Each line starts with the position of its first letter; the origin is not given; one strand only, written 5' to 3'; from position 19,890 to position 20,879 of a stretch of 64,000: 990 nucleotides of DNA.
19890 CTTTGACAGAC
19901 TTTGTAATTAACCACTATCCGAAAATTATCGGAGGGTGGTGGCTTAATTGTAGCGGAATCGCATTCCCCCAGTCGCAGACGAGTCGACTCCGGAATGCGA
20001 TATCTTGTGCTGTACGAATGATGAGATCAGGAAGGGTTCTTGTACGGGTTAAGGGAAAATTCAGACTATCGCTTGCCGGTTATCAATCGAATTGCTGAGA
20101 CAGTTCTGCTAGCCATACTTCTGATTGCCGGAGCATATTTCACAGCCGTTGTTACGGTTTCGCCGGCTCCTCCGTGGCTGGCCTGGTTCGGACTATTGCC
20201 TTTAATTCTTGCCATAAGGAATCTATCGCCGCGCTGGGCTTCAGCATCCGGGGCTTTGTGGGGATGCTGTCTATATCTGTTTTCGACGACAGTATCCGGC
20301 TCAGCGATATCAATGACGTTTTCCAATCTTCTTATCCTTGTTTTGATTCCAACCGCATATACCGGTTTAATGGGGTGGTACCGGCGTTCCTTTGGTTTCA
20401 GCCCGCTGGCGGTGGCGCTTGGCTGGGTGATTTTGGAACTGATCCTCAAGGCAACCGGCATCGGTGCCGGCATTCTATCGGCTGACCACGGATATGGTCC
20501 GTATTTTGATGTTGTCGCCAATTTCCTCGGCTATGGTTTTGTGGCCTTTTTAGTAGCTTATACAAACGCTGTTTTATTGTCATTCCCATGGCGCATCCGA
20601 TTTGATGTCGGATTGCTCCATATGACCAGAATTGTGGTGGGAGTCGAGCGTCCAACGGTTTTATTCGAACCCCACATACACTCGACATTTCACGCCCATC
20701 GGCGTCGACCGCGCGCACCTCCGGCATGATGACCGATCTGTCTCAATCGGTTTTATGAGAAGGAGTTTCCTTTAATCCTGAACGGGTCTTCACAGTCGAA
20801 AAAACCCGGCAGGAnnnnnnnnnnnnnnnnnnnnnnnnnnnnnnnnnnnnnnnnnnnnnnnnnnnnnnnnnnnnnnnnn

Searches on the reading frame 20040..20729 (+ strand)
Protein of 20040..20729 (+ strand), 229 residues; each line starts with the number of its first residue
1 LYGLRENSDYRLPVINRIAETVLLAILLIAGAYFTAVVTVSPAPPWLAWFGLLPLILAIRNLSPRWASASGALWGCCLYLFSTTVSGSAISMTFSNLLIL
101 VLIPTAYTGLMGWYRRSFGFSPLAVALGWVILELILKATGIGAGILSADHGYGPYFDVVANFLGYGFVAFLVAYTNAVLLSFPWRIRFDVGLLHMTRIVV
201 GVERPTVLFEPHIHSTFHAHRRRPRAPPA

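Call 9: search_protein_families(library=pfam, proteins=[window:20040-20729:+], max_evalue=0.01)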
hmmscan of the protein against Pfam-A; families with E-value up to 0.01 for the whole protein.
window:20040-20729:+ (229 aa): 0 families

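Call 10: search_protein_families(library=ncbifam, proteins=[window:20040-20729:+], max_evalue=0.01)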
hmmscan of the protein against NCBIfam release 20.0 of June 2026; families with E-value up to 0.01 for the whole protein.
window:20040-20729:+ (229 aa): 0 families

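Call 33: find_homologous_proteins(query=window:20040-20729:+)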
Query window:20040-20729:+ (229 aa): 10 proteins with E <= 0.001 among 1449 candidates.
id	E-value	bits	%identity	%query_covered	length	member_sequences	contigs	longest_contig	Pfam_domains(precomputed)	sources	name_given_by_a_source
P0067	4.1e-147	506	100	100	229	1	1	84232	-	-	-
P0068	4.2e-31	126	37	93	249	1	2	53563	PF20154.5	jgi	-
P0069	4.9e-31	126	39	93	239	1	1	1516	PF20154.5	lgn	-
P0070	3.5e-30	123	35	98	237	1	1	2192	PF20154.5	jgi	-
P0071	1.6e-28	118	38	90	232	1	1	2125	PF20154.5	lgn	-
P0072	1.7e-28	118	38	95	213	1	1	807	-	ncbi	-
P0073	2.8e-27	114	49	61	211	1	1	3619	-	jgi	-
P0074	6.9e-26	109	45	60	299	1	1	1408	PF20154.5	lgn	-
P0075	1.9e-25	108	42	80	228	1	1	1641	PF20154.5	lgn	-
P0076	3.5e-21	94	38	88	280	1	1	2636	-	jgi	jgi:hypothetical protein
